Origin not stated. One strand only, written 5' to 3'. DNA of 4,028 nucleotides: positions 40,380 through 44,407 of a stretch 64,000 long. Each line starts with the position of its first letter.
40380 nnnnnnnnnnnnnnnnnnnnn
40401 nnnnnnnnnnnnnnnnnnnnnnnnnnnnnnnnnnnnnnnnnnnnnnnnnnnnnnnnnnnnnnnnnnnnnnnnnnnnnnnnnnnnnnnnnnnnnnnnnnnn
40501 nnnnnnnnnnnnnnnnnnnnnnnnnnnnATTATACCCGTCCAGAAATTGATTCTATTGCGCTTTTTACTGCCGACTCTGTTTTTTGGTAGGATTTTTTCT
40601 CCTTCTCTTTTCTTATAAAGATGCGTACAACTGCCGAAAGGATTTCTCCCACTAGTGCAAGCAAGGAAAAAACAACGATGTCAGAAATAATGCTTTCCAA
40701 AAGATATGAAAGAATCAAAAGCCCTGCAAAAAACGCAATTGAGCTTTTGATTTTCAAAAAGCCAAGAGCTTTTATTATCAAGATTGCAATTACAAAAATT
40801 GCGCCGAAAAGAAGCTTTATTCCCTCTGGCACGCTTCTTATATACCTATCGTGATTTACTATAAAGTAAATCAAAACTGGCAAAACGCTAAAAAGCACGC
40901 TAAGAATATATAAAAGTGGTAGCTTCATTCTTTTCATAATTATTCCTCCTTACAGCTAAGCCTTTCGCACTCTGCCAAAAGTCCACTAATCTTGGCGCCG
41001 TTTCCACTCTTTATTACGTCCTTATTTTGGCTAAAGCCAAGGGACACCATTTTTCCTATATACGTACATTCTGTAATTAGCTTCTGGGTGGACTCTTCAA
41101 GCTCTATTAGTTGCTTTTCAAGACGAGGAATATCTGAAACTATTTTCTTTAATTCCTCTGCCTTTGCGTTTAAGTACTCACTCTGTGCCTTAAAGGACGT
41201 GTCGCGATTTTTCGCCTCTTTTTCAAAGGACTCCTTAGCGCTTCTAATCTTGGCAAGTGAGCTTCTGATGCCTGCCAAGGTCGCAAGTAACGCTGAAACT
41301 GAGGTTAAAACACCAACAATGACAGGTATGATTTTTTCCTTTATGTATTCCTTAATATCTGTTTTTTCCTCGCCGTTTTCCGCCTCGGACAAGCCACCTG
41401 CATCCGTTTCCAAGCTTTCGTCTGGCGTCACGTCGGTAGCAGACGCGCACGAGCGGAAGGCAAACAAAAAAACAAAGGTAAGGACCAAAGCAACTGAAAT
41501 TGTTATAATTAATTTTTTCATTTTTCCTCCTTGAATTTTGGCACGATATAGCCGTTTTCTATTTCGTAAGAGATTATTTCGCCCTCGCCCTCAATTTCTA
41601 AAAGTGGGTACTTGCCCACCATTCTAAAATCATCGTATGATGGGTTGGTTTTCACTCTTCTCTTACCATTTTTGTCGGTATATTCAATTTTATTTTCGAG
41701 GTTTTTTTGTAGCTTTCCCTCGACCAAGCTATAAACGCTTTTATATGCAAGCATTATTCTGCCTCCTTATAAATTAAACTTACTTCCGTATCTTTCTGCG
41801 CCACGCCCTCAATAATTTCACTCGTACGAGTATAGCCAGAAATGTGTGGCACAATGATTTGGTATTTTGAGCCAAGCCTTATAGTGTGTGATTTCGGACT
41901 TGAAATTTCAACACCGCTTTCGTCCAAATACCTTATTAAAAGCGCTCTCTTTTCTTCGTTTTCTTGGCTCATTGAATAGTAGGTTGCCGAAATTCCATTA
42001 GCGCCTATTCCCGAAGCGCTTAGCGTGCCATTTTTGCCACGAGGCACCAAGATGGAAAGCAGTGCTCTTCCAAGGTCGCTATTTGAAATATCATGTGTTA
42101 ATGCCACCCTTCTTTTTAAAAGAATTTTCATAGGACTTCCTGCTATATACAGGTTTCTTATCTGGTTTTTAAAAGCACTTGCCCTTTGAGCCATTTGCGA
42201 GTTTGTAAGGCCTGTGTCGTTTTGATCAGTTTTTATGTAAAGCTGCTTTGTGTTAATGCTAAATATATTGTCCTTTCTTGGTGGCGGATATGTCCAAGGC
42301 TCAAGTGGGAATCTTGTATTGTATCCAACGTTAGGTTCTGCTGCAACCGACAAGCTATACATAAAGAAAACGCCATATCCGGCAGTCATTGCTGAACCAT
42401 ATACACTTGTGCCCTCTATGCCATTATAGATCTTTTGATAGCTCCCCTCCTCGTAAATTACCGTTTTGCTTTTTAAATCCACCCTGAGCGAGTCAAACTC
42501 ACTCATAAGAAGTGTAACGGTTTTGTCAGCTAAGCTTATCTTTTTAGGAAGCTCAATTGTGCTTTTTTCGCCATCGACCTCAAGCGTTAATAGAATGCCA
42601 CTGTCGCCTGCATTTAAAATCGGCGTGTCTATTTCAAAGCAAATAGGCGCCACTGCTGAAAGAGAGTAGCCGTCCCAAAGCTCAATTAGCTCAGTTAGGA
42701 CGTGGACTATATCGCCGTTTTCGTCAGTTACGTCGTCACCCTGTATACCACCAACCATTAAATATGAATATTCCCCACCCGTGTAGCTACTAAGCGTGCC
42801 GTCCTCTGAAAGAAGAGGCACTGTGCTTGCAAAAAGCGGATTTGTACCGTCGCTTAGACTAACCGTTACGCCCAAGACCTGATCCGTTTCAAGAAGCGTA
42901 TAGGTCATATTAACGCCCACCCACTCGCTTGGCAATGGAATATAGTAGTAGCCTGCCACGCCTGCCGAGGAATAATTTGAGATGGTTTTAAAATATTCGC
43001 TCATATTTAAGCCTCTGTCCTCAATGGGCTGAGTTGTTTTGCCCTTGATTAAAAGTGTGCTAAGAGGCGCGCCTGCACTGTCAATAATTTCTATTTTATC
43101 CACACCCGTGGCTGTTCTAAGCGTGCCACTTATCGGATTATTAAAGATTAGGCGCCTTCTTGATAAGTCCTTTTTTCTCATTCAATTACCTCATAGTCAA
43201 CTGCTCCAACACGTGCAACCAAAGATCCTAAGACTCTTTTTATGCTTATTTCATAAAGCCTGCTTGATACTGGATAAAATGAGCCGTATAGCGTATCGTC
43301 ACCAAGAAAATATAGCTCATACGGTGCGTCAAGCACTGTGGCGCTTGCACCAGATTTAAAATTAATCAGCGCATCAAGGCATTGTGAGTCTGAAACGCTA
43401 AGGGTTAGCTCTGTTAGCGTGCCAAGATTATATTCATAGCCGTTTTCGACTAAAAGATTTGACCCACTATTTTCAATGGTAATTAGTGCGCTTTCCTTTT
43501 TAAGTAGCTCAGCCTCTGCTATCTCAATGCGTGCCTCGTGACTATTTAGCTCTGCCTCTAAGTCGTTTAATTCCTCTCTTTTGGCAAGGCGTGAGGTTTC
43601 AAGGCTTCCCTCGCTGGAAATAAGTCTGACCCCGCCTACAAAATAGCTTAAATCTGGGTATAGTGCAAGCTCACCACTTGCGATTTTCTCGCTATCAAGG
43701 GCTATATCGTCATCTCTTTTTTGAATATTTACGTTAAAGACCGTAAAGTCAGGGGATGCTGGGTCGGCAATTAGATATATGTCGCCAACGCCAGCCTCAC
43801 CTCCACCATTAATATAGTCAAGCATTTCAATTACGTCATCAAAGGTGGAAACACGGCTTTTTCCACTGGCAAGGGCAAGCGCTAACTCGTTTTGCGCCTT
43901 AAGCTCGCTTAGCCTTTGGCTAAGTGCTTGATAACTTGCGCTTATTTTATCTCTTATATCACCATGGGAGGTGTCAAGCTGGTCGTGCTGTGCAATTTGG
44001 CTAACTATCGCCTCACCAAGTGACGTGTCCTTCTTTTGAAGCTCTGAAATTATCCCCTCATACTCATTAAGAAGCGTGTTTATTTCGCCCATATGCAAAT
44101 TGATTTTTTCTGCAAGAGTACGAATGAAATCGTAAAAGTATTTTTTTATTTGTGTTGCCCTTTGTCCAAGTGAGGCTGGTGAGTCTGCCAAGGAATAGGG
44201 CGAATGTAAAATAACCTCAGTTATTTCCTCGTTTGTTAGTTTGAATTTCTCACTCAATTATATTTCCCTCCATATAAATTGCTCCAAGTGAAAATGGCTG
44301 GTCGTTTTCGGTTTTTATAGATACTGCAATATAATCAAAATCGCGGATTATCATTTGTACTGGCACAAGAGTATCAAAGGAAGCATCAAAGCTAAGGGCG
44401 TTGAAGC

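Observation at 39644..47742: An intact nine-gene phage-tail-like island lacks head, packaging, integration and lysis-enzyme genes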

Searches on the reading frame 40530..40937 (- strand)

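Call 3: search_protein_families(library=pfam, proteins=[window:40530-40937:-], max_evalue=1)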
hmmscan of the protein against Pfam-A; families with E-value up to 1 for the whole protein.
window:40530-40937:- (135 aa): 1 family
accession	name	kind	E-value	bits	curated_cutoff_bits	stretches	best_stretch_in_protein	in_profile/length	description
PF09843.14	DUF2070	-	0.49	9.1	30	1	11-111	80-178/561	Predicted membrane protein (DUF2070)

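Call 4: search_protein_families(library=phrogs, proteins=[window:40530-40937:-], max_evalue=1)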
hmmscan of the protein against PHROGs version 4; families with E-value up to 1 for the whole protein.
window:40530-40937:- (135 aa): 0 families

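Call 108: search_protein_families(library=padloc, proteins=[window:40530-40937:-], max_evalue=0.01)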
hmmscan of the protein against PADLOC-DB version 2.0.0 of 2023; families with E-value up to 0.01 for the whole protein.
window:40530-40937:- (135 aa): 0 families

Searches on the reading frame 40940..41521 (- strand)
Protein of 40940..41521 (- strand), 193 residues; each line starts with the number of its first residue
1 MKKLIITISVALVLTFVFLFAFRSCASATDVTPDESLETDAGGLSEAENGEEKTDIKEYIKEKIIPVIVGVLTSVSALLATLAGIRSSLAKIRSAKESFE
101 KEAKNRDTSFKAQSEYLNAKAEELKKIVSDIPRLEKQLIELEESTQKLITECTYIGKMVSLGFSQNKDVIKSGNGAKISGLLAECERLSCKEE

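Call 3: search_protein_families(library=pfam, proteins=[window:40940-41521:-], max_evalue=1)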
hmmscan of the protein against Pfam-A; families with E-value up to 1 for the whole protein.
window:40940-41521:- (193 aa): 14 families
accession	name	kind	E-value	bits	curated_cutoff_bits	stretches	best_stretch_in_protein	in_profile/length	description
PF10046.14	BLOC1_2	-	0.0012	19.5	33.4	1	108-148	44-84/96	Biogenesis of lysosome-related organelles complex-1 subunit 2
PF12072.13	RNase_Y_N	-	0.0089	15.9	32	1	92-146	62-119/201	RNase Y N-terminal region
PF04740.18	LXG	-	0.013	15.8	26.5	1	50-136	45-137/202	LXG domain of WXG superfamily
PF05278.17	PEARLI-4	-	0.017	15.2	29.9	1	53-148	105-198/234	Arabidopsis phospholipase-like protein (PEARLI 4)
PF04136.21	COG3_N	-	0.024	15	27.9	1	82-149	17-83/147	Conserved oligomeric Golgi complex subunit 3, N-terminal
PF06419.17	COG6_N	-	0.041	14.5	27.4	0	124-172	28-76/114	Conserved oligomeric complex COG6, N-terminal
PF03938.19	OmpH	-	0.043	14.5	32.4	1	89-147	14-76/141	Outer membrane protein (OmpH-like)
PF05659.16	RPW8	-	0.05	13.7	30.4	1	102-151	22-71/139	Arabidopsis broad-spectrum mildew resistance protein RPW8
PF19122.5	DUF5806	-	0.056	13.7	33.5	1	90-147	67-124/148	Family of unknown function (DUF5806)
PF09177.16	STX6_10_61_N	-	0.13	13.2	29.4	1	85-146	10-65/99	Syntaxin 6/10/61, N-terminal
PF15456.11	Uds1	-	0.14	12.8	28.8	1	90-147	48-107/123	Up-regulated During Septation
PF16079.10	Phage_holin_5_2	-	0.15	12.8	29.2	1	58-85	14-42/76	Phage holin family Hol44, in holin superfamily V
PF07889.17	DUF1664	-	0.19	12.2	34.6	1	87-150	52-115/124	Protein of unknown function (DUF1664)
PF06810.17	Phage_scaffold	-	0.26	11.7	35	1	90-145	27-79/170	Phage capsid assembly scaffolding protein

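Call 4: search_protein_families(library=phrogs, proteins=[window:40940-41521:-], max_evalue=1)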
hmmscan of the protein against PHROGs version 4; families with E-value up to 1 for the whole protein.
window:40940-41521:- (193 aa): 9 families
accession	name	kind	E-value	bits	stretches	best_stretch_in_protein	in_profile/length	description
phrog_77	-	DNA, RNA and nucleotide metabolism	0.025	14.1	1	56-166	674-798/967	SbcC-like subunit of palindrome specific endonuclease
phrog_19043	-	unknown function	0.029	15.8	1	110-147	33-70/99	-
phrog_2990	-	unknown function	0.034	15.3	1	51-150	11-110/133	-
phrog_4212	-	unknown function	0.038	14.2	1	62-152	220-311/353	-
phrog_6664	-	unknown function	0.044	15.2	1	67-148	6-85/97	-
phrog_25501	-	unknown function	0.07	14.1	1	67-146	5-81/211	-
phrog_18903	-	unknown function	0.082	14.1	1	96-156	9-69/101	-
phrog_15466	-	unknown function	0.13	13.7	1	51-113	6-68/99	-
phrog_1863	-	unknown function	0.75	10.8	1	73-147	5-83/97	-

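Call 108: search_protein_families(library=padloc, proteins=[window:40940-41521:-], max_evalue=0.01)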
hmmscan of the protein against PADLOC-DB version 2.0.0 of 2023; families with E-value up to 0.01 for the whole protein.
window:40940-41521:- (193 aa): 2 families
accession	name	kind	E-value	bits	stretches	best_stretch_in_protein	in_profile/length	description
PDLC01177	CorA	-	0.0013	16.9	1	108-152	40-80/117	CorA-like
PDLC03859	LmuB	-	0.0052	14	1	65-155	334-421/611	-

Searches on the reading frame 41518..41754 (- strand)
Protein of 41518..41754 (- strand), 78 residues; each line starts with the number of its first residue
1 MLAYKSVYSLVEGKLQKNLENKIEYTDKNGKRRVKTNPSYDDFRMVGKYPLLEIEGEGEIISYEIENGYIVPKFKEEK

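Call 3: search_protein_families(library=pfam, proteins=[window:41518-41754:-], max_evalue=1)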
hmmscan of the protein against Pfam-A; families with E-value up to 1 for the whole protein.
window:41518-41754:- (78 aa): 0 families

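Call 4: search_protein_families(library=phrogs, proteins=[window:41518-41754:-], max_evalue=1)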
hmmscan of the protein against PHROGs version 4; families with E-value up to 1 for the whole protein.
window:41518-41754:- (78 aa): 1 family
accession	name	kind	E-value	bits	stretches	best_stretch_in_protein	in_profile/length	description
phrog_23482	-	unknown function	0.12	13.3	1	35-70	2-36/57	-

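Call 108: search_protein_families(library=padloc, proteins=[window:41518-41754:-], max_evalue=0.01)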
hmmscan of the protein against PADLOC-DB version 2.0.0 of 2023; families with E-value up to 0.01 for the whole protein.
window:41518-41754:- (78 aa): 0 families

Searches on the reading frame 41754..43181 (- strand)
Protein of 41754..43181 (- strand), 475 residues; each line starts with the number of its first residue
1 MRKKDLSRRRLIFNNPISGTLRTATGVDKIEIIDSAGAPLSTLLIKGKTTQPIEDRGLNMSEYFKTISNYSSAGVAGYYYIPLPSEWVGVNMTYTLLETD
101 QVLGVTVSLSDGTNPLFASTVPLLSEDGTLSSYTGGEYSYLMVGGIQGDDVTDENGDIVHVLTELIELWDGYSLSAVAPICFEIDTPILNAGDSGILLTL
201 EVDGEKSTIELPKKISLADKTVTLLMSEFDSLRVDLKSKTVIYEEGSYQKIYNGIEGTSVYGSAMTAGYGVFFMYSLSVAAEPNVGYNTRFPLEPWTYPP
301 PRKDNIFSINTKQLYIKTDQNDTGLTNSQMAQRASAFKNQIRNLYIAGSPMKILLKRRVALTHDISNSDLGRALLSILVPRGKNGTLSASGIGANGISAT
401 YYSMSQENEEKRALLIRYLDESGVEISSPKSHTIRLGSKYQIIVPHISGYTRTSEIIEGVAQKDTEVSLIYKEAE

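Call 3: search_protein_families(library=pfam, proteins=[window:41754-43181:-], max_evalue=1)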
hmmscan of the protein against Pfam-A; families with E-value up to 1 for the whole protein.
window:41754-43181:- (475 aa): 1 family
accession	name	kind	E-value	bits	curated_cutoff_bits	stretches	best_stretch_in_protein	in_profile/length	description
PF06458.18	MucBP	-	3.8e-06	28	23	1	416-472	4-63/63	MucBP domain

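Call 4: search_protein_families(library=phrogs, proteins=[window:41754-43181:-], max_evalue=1)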
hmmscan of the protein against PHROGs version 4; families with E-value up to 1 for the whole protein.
window:41754-43181:- (475 aa): 0 families

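Call 33: search_dna_similar(query=window:41754-43181:-, collection=phages, mode=protein, max_evalue=0.01)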
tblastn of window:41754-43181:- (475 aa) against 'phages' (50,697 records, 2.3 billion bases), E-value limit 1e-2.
No match.

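Call 46: search_solved_structures(query=A5, max_evalue=1)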
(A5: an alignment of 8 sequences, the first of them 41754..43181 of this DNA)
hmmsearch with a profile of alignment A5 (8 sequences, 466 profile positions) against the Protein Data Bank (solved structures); distinct sequences matched with E-value up to 1: 1.
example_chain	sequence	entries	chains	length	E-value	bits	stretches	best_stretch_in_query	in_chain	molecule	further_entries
2kvz_A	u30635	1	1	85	0.11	14.6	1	405-465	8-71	IspE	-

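Call 108: search_protein_families(library=padloc, proteins=[window:41754-43181:-], max_evalue=0.01)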
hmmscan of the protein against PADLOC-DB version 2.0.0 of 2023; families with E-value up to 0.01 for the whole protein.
window:41754-43181:- (475 aa): 0 families

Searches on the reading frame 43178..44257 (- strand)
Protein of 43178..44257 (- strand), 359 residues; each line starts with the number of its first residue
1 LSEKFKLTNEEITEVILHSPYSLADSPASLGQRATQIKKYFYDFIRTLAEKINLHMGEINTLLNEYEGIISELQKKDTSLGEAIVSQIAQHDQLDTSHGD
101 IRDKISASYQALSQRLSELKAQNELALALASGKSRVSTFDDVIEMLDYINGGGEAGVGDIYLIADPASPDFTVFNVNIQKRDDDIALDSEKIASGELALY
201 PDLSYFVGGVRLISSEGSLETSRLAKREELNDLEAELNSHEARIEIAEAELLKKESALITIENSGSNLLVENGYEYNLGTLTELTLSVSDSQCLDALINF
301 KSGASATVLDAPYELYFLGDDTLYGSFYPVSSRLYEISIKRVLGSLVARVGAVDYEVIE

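Call 3: search_protein_families(library=pfam, proteins=[window:43178-44257:-], max_evalue=1)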
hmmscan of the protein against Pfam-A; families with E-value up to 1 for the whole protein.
window:43178-44257:- (359 aa): 6 families
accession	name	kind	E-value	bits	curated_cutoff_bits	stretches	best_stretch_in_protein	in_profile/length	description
PF22216.1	Sas-6_C_CC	-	0.096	13.4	27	0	230-253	26-49/57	Spindle assembly abnormal protein 6 homolog, C-terminal coiled coil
PF07926.17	TPR_MLP1_2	-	0.17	12.3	36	0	64-125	60-121/129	TPR/MLP1/MLP2-like protein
PF18053.6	GyrB_insert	-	0.18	12.1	26.1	1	59-124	17-83/167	DNA gyrase B subunit insert domain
PF16672.11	LAMTOR5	-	0.21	12.1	27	0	97-126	33-64/88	Ragulator complex protein LAMTOR5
PF09762.14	CCDC93_CC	-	0.33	10.4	30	0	63-124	187-246/429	CCDC93 coiled-coil domain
PF08663.15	HalX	-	0.84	10.5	23.2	0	106-124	34-52/68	HalX domain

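Call 4: search_protein_families(library=phrogs, proteins=[window:43178-44257:-], max_evalue=1)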
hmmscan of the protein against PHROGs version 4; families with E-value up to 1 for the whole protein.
window:43178-44257:- (359 aa): 4 families
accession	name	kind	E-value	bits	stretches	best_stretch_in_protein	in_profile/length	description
phrog_25979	-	unknown function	0.11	12.2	1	70-141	290-359/521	-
phrog_4780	-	unknown function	0.16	12.6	0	227-271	157-201/275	-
phrog_11440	-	unknown function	0.16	10.8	1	65-114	252-301/1036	-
phrog_1193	-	other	0.37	11.8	0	228-253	13-38/76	hemolysin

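Call 32: search_dna_similar(query=window:43178-44257:-, collection=phages, mode=protein, max_evalue=0.01)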
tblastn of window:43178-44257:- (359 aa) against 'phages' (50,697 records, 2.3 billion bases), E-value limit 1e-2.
No match.

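Call 44: search_solved_structures(query=A4, max_evalue=1)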
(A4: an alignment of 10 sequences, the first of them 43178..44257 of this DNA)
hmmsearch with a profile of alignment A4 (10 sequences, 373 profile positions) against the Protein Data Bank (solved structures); distinct sequences matched with E-value up to 1: 4.
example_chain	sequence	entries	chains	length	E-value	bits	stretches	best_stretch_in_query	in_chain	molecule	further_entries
2zdi_A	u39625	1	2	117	0.16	14.2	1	49-137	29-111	Prefoldin subunit beta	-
8fck_F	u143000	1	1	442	0.3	13.3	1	62-150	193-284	HAUS augmin like complex subunit 6 L homeolog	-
7wkh_A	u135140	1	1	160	0.34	13.1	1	55-141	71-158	Interferon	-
6egc_A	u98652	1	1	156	0.74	12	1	51-142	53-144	SC_2L4HC2_23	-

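Call 108: search_protein_families(library=padloc, proteins=[window:43178-44257:-], max_evalue=0.01)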
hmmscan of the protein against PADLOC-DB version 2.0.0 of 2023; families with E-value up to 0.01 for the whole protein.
window:43178-44257:- (359 aa): 2 families
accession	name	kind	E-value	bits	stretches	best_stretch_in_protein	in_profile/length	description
PDLC03963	SoFic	-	0.0013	16.2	1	38-146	253-358/361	-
PDLC02741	PbeC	-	0.007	12.9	0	37-147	379-493/644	PbeC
